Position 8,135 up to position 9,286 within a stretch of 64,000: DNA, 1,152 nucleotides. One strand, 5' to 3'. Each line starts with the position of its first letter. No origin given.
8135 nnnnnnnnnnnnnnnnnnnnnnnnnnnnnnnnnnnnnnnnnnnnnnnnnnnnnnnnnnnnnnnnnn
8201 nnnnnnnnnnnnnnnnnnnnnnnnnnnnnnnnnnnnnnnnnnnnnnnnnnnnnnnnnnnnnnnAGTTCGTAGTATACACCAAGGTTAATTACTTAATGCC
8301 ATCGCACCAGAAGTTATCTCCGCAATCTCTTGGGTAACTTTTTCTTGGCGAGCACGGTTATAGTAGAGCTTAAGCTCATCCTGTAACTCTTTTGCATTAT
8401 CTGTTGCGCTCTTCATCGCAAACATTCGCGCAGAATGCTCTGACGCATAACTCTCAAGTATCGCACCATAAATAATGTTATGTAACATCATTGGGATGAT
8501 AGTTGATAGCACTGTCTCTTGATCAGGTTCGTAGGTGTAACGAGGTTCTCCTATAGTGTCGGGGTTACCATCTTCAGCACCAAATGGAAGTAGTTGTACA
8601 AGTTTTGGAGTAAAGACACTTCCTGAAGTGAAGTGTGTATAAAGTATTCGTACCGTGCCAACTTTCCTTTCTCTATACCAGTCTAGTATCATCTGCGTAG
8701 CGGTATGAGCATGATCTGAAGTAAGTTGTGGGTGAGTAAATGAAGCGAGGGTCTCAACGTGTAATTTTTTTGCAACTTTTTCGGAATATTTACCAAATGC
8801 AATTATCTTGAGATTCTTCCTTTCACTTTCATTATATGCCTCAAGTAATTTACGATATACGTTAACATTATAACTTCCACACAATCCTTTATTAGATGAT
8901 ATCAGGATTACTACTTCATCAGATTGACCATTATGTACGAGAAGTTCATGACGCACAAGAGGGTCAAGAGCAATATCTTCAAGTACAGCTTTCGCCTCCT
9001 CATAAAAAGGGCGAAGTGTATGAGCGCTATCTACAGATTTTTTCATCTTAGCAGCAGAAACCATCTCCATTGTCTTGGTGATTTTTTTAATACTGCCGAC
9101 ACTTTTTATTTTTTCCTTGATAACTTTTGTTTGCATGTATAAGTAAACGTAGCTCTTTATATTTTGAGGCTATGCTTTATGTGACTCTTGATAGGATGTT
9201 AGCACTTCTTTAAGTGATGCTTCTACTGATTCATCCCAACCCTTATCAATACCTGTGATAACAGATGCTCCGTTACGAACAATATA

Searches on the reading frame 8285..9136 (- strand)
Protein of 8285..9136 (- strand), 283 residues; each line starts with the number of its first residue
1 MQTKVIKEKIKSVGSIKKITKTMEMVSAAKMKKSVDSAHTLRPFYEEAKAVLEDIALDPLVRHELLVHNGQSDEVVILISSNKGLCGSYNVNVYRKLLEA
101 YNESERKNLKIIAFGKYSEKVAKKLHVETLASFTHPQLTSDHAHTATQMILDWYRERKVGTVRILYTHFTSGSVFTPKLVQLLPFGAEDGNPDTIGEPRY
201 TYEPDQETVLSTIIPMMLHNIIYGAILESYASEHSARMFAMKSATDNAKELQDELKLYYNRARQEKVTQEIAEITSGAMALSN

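Call 25: find_homologous_proteins(query=window:8285-9136:-, max_evalue=1e-20)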
Query window:8285-9136:- (283 aa): 3132 proteins with E <= 1e-20 among 4876 candidates; the best 120 are listed.
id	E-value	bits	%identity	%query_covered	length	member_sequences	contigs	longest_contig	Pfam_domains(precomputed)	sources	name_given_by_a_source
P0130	5.0e-167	572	100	92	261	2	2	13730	PF00231.25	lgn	-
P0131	1.5e-150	518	82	100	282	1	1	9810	PF00231.25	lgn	-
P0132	2.9e-150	517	83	100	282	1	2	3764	PF00231.25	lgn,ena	-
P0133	6.4e-150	516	84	99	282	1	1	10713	PF00231.25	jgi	jgi:F-type H+-transporting ATPase subunit gamma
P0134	7.5e-148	509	81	100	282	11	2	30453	PF00231.25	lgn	-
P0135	8.5e-148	509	82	100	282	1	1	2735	PF00231.25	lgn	-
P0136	1.1e-147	508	82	99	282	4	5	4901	PF00231.25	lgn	-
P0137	2.2e-147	507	81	100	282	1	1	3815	PF00231.25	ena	-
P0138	4.4e-147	506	79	100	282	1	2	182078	PF00231.25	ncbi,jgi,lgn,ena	ncbi:MAG: ATP synthase F1 subunit gamma [Candidatus Paceibacterota bacterium]|jgi:F-type H+-transpor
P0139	4.6e-147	506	82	100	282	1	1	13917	PF00231.25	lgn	-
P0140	7.7e-147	506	81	100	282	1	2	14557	PF00231.25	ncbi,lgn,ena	-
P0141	1.1e-146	505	80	100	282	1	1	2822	PF00231.25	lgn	-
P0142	5.5e-146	503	81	100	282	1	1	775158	PF00231.25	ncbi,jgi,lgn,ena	ncbi:MAG: ATP synthase F1 subunit gamma [Candidatus Paceibacterota bacterium]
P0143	1.0e-145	502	80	100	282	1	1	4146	PF00231.25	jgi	jgi:F-type H+-transporting ATPase subunit gamma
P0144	1.4e-145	502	79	100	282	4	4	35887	PF00231.25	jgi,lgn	jgi:F-type H+-transporting ATPase subunit gamma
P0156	1.0e-143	495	80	100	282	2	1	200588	PF00231.25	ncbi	-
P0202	3.1e-139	481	78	100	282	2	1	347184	PF00231.25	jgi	jgi:F-type H+-transporting ATPase subunit gamma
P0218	5.3e-138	477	77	99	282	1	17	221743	PF00231.25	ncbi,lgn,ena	-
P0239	4.4e-134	464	73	100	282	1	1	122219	PF00231.25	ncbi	-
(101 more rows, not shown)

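Call 26: find_encoding_contigs(protein=P0142, flank=4000, max_places=1)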
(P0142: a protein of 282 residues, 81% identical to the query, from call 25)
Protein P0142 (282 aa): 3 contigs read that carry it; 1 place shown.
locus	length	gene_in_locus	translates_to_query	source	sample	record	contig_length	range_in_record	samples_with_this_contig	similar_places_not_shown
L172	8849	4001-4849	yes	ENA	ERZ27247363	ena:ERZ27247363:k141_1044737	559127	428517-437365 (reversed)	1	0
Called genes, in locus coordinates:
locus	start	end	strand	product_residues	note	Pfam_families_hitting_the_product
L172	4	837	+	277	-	PF00119:ATP-synt_A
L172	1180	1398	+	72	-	PF00137:ATP-synt_C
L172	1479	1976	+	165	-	PF00430:ATP-synt_B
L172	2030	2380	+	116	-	PF00213:OSCP (weak)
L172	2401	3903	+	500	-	PF02874:ATP-synt_ab_N, PF00006:ATP-synt_ab, PF06745:ATPase (faint), PF00306:ATP-synt_ab_C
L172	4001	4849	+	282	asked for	PF00231:ATP-synt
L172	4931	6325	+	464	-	PF02874:ATP-synt_ab_N, PF00006:ATP-synt_ab, PF22919:ATP-synt_VA_C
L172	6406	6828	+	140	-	PF02823:ATP-synt_DE_N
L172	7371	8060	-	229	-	PF02673:BacA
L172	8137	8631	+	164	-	PF01569:PAP2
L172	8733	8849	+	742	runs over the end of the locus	PF00005:ABC_tran (faint), PF02463:SMC_N, PF13175:AAA_15, PF13476:AAA_23, PF13304:AAA_21 (weak)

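Call 27: find_encoding_contigs(protein=P0138, flank=4000, max_places=1)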
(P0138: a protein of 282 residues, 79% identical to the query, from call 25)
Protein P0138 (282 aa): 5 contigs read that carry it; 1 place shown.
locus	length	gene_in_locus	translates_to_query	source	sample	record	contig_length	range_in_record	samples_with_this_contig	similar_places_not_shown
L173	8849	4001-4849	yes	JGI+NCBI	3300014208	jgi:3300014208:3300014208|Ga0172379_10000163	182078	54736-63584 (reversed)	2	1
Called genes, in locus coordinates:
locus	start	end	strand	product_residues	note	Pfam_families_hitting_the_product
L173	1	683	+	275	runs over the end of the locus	PF00119:ATP-synt_A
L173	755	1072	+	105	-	-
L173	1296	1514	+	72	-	PF00137:ATP-synt_C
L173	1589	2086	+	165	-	PF00430:ATP-synt_B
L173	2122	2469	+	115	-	PF00213:OSCP (weak)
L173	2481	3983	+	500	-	PF02874:ATP-synt_ab_N, PF00006:ATP-synt_ab, PF00306:ATP-synt_ab_C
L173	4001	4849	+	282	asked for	PF00231:ATP-synt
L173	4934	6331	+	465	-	PF02874:ATP-synt_ab_N, PF00006:ATP-synt_ab, PF22919:ATP-synt_VA_C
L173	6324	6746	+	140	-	PF02823:ATP-synt_DE_N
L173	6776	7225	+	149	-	PF01569:PAP2, PF14378:PAP2_3 (weak)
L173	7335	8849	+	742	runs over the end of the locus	PF00005:ABC_tran (faint), PF02463:SMC_N, PF13175:AAA_15, PF13476:AAA_23, PF13304:AAA_21 (weak)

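Call 28: find_encoding_contigs(protein=P0239, flank=4000, max_places=1)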
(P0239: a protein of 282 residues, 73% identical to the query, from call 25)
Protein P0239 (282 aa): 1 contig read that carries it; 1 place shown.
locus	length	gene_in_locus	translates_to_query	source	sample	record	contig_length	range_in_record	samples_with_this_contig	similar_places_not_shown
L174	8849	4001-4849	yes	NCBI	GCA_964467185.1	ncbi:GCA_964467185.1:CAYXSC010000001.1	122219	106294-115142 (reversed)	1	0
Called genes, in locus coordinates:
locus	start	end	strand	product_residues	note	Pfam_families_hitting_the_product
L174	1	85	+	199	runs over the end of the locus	PF04279:IspA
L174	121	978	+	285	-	PF00119:ATP-synt_A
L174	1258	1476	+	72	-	PF00137:ATP-synt_C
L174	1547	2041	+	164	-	PF00430:ATP-synt_B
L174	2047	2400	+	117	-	PF00213:OSCP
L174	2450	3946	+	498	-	PF02874:ATP-synt_ab_N, PF00006:ATP-synt_ab, PF00306:ATP-synt_ab_C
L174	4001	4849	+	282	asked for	PF00231:ATP-synt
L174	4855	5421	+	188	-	PF00293:NUDIX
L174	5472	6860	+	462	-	PF02874:ATP-synt_ab_N, PF00006:ATP-synt_ab, PF22919:ATP-synt_VA_C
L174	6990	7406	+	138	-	PF02823:ATP-synt_DE_N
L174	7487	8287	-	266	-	PF02673:BacA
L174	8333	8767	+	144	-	-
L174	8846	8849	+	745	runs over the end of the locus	PF00005:ABC_tran (faint), PF02463:SMC_N, PF13175:AAA_15, PF13476:AAA_23 (faint), PF13304:AAA_21 (weak)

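Call 29: find_encoding_contigs(protein=P0202, flank=4000, max_places=1)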
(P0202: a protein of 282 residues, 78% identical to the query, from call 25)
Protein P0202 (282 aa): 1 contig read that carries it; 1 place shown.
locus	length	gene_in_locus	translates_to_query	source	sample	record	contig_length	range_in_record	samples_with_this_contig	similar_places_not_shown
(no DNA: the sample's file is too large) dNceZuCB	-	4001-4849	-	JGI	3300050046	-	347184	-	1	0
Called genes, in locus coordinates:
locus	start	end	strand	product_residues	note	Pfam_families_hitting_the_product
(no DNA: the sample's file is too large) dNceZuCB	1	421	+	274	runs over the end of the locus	PF00119:ATP-synt_A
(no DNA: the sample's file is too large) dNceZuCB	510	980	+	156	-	-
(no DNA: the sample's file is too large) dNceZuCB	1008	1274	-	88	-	-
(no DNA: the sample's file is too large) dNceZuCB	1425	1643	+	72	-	PF00137:ATP-synt_C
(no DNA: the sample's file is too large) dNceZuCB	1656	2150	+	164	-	PF00430:ATP-synt_B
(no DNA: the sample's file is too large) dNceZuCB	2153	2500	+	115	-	PF00213:OSCP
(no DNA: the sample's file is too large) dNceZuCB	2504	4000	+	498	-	PF02874:ATP-synt_ab_N, PF00006:ATP-synt_ab, PF00306:ATP-synt_ab_C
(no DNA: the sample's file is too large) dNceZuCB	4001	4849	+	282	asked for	PF00231:ATP-synt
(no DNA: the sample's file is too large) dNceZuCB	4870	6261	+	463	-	PF02874:ATP-synt_ab_N, PF00006:ATP-synt_ab, PF22919:ATP-synt_VA_C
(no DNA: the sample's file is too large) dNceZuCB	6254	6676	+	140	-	PF02823:ATP-synt_DE_N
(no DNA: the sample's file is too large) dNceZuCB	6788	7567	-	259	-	PF02673:BacA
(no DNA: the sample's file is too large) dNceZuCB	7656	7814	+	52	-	-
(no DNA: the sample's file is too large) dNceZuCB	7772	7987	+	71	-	-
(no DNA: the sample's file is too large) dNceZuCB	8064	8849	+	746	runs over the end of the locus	PF00005:ABC_tran (faint), PF02463:SMC_N, PF13175:AAA_15, PF13476:AAA_23, PF13304:AAA_21 (faint)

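Call 57: find_encoding_contigs(protein=P0156, flank=4000, max_places=1)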
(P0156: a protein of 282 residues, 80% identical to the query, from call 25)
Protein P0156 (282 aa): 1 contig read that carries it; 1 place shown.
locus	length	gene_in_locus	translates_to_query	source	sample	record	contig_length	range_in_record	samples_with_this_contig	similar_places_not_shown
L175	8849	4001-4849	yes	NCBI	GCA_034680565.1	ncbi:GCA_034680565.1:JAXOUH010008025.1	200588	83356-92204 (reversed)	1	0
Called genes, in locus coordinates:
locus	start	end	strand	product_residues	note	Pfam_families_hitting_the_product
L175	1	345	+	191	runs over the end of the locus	PF04279:IspA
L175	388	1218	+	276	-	PF00119:ATP-synt_A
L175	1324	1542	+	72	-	PF00137:ATP-synt_C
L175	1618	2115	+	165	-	PF00430:ATP-synt_B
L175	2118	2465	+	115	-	PF00213:OSCP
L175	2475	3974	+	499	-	PF02874:ATP-synt_ab_N, PF00006:ATP-synt_ab, PF00306:ATP-synt_ab_C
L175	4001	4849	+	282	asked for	PF00231:ATP-synt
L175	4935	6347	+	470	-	PF02874:ATP-synt_ab_N, PF00006:ATP-synt_ab, PF22919:ATP-synt_VA_C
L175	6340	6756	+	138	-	PF02823:ATP-synt_DE_N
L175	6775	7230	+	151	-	PF01569:PAP2, PF14378:PAP2_3 (weak)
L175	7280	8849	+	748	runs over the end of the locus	PF00005:ABC_tran (faint), PF02463:SMC_N, PF13175:AAA_15, PF13476:AAA_23 (faint), PF13304:AAA_21 (weak)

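Call 58: find_encoding_contigs(protein=P0218, flank=4000, max_places=1)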
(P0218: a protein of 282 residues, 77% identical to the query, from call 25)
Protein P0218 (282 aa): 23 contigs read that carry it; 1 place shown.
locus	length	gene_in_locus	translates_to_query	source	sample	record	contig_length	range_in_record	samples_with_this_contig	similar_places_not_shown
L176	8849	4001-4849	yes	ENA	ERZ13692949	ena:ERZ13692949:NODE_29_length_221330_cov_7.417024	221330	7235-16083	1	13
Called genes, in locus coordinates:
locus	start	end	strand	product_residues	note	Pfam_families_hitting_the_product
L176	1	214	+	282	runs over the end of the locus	PF00119:ATP-synt_A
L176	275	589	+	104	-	-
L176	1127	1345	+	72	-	PF00137:ATP-synt_C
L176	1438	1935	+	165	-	PF00430:ATP-synt_B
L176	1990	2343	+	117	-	PF00213:OSCP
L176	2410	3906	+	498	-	PF02874:ATP-synt_ab_N, PF00006:ATP-synt_ab, PF00306:ATP-synt_ab_C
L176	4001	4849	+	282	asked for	PF00231:ATP-synt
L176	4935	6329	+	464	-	PF02874:ATP-synt_ab_N, PF00006:ATP-synt_ab, PF22919:ATP-synt_VA_C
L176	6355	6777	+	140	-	PF02823:ATP-synt_DE_N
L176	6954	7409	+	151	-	PF01569:PAP2, PF14378:PAP2_3 (weak)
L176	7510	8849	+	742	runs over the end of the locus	PF00005:ABC_tran (faint), PF02463:SMC_N, PF13175:AAA_15, PF13476:AAA_23, PF13304:AAA_21 (weak)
